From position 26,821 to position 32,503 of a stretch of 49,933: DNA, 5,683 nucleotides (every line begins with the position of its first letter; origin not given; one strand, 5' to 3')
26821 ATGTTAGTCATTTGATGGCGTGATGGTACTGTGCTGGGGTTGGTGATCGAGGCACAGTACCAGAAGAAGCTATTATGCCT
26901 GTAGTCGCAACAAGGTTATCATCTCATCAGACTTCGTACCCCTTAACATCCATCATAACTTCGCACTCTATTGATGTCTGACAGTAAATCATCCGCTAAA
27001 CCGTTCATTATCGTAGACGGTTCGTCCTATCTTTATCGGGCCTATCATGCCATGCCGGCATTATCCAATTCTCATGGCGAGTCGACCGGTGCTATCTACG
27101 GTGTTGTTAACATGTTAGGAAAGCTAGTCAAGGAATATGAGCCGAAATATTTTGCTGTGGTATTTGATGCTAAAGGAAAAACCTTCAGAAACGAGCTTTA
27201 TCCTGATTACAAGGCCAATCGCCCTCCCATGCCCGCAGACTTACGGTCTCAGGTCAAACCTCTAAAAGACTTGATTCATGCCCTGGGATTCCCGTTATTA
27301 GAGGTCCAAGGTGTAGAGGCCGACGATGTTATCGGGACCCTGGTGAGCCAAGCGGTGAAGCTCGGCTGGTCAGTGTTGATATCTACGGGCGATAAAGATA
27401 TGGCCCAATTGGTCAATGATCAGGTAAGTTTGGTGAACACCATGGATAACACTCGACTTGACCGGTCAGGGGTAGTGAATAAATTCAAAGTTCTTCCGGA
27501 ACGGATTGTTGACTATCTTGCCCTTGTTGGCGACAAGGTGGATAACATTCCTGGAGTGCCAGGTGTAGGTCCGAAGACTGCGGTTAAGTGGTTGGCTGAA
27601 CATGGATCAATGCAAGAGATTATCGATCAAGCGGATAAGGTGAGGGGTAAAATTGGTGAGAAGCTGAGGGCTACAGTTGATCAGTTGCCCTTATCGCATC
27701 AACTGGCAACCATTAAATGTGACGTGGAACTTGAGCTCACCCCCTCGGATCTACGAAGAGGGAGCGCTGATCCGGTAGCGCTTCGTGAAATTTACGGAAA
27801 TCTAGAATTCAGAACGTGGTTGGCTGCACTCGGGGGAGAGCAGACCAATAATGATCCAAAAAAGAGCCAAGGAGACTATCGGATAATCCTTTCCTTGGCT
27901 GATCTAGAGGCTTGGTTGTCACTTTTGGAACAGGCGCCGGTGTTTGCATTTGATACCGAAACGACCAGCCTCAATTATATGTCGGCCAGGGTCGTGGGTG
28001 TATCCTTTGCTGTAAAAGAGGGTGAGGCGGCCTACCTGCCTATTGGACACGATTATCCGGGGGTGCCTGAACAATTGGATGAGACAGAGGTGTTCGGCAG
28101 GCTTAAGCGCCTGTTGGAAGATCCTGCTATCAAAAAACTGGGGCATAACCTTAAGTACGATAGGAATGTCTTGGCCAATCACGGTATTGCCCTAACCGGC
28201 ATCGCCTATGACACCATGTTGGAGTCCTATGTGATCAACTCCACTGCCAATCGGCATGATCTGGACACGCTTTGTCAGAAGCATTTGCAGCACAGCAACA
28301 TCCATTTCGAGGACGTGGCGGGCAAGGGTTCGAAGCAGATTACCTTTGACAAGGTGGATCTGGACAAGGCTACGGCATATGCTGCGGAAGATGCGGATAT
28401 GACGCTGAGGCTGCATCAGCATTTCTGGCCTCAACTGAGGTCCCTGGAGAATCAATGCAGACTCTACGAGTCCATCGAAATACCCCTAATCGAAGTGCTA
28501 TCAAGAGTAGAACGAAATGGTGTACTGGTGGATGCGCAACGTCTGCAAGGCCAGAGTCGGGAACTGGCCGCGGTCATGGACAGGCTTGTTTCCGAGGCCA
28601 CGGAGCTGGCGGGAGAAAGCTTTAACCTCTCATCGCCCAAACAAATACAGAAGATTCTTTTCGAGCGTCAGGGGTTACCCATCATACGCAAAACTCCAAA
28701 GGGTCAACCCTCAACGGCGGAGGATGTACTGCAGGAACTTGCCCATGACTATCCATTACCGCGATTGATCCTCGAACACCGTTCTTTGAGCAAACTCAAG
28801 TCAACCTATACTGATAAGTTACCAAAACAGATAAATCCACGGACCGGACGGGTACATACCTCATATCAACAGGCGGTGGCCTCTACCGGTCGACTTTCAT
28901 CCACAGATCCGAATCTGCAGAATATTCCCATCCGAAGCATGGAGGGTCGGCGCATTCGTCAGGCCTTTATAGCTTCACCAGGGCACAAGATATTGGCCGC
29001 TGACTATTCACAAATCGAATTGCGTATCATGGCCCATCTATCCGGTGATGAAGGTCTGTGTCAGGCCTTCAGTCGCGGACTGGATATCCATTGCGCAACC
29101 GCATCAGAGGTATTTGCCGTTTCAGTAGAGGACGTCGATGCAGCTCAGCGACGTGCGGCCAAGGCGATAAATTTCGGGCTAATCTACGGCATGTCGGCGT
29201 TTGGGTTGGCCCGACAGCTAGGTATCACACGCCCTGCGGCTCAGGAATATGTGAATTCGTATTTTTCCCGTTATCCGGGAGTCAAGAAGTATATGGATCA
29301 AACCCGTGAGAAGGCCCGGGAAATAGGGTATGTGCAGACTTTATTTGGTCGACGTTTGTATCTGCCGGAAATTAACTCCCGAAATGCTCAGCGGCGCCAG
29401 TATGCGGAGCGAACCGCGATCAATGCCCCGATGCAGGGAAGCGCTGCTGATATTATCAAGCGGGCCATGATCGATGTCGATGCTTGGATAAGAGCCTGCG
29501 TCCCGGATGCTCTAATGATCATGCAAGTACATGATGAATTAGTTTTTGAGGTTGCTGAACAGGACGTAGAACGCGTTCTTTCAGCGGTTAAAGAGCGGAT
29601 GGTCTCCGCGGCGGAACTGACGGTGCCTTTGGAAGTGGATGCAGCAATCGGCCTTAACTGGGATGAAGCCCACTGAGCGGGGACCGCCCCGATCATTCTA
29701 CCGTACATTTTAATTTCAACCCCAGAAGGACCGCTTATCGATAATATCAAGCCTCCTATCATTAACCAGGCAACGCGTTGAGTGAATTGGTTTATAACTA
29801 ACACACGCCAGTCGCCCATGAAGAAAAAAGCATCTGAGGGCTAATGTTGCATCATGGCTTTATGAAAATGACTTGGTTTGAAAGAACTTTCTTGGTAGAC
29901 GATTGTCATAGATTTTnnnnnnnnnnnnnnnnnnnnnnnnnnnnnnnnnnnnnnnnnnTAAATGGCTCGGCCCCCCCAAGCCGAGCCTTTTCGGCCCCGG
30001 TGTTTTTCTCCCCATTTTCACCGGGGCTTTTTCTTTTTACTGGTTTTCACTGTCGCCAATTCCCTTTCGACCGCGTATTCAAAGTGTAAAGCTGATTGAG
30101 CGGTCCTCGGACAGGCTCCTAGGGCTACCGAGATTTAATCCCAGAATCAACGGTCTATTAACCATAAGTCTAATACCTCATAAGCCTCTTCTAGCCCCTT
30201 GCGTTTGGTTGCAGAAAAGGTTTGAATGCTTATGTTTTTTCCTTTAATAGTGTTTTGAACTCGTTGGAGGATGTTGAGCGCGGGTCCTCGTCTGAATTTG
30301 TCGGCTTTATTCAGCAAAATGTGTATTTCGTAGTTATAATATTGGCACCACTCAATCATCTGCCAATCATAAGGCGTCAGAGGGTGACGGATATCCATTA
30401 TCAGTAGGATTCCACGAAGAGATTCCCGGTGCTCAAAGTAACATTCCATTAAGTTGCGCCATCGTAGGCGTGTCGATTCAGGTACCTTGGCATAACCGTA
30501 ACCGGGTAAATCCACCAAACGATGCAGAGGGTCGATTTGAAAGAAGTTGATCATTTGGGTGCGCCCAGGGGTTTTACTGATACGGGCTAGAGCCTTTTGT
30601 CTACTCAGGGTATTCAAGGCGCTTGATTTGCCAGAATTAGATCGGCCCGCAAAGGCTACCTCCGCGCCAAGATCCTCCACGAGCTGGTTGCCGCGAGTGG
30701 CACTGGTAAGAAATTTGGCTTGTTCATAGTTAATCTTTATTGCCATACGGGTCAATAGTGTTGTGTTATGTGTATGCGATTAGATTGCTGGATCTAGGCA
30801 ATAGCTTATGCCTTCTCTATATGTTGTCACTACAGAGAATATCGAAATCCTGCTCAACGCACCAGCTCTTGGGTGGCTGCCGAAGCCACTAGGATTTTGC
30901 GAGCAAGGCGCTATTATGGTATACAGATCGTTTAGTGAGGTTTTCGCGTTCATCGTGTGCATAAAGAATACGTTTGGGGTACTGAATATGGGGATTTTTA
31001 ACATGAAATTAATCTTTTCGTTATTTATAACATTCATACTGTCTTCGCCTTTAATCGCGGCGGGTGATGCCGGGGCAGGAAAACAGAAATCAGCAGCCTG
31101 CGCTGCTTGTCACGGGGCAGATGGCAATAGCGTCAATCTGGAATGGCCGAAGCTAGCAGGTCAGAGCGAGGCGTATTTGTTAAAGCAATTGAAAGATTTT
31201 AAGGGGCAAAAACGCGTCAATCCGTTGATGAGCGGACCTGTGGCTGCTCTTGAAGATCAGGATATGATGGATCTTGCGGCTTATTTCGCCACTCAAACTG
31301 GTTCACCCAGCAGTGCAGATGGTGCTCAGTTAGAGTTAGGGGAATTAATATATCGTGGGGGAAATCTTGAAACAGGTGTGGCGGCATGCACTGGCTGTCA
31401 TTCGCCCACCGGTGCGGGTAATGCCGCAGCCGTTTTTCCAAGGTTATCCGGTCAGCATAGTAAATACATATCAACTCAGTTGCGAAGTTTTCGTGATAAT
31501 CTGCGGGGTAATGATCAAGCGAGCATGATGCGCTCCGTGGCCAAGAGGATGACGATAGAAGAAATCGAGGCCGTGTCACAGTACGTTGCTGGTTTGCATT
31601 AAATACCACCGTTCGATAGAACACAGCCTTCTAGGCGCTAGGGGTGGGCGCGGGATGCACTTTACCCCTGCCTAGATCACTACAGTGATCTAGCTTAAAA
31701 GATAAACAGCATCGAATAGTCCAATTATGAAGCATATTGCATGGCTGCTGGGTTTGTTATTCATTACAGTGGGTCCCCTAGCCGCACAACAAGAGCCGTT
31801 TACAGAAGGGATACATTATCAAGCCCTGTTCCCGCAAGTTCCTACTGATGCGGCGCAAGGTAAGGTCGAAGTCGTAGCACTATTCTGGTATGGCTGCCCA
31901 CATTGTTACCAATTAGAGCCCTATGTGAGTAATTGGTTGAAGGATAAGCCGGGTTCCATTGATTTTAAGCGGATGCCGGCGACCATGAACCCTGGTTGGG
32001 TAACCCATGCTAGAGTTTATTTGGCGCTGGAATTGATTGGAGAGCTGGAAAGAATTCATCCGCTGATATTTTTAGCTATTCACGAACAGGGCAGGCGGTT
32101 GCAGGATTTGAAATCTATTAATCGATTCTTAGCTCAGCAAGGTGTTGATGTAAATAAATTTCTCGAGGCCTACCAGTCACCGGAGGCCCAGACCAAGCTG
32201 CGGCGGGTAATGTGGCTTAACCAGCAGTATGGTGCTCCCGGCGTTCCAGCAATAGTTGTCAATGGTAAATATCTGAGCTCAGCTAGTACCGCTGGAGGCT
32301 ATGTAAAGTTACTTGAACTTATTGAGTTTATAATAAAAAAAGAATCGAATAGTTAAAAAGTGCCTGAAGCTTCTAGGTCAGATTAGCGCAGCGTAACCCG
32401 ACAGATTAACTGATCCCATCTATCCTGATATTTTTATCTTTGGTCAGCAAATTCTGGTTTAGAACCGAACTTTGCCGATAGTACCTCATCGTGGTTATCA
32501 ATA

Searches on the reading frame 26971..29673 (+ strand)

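Call 55: search_protein_families(library=pfam, proteins=[window:26971-29673:+], max_evalue=0.00001)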
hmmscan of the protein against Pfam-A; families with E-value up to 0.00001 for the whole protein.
window:26971-29673:+ (901 aa): 5 families
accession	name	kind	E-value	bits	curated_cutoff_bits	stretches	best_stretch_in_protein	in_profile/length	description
PF00476.26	DNA_pol_A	-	3e-163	543.6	34.3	1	523-899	2-381/381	DNA polymerase family A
PF02739.22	5_3_exonuc_N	-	4e-58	196.2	34.3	1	12-172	2-163/164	5'-3' exonuclease, N-terminal resolvase-like domain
PF01612.26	DNA_pol_A_exo1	-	8.2e-38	130.3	23.6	1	303-489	1-172/173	3'-5' exonuclease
PF01367.25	5_3_exonuc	-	5.4e-33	113.8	40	1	175-267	2-95/97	5'-3' exonuclease, C-terminal SAM fold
PF22619.2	DNA_polI_exo1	-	5.8e-14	52.5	27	1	330-458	4-120/140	DNA polymerase I, ribonuclease H-like domain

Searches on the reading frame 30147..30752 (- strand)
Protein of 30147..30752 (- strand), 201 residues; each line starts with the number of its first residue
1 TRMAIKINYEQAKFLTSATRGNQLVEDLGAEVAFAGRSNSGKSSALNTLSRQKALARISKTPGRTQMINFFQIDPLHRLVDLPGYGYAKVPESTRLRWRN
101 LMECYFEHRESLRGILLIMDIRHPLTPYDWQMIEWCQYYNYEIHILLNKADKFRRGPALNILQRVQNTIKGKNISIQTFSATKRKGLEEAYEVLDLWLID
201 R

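Call 55: search_protein_families(library=pfam, proteins=[window:30147-30752:-], max_evalue=0.00001)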
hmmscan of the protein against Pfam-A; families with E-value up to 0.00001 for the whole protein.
window:30147-30752:- (201 aa): 1 family
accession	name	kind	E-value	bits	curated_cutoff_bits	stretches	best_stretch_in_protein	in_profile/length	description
PF01926.29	MMR_HSR1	-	1.9e-17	63.8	21.9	1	31-149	1-113/113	50S ribosome-binding GTPase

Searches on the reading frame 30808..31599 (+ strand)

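Call 55: search_protein_families(library=pfam, proteins=[window:30808-31599:+], max_evalue=0.00001)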
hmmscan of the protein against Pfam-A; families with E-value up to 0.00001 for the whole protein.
window:30808-31599:+ (264 aa): 2 families
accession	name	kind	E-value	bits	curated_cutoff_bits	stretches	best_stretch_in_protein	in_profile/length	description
PF00034.26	Cytochrom_C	-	1.4e-18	68.4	21.3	2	192-263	10-89/90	Cytochrome c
PF13442.11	Cytochrome_CBB3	-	7.5e-10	39.4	27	0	96-159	12-67/68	Cytochrome C oxidase, cbb3-type, subunit III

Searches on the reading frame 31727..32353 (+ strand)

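Call 55: search_protein_families(library=pfam, proteins=[window:31727-32353:+], max_evalue=0.00001)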
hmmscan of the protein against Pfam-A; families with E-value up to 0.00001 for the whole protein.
window:31727-32353:+ (209 aa): 1 family
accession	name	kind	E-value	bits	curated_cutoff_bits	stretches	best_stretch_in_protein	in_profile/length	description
PF01323.26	DSBA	-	1.1e-13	51.9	25.6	1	84-184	79-178/191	DSBA-like thioredoxin domain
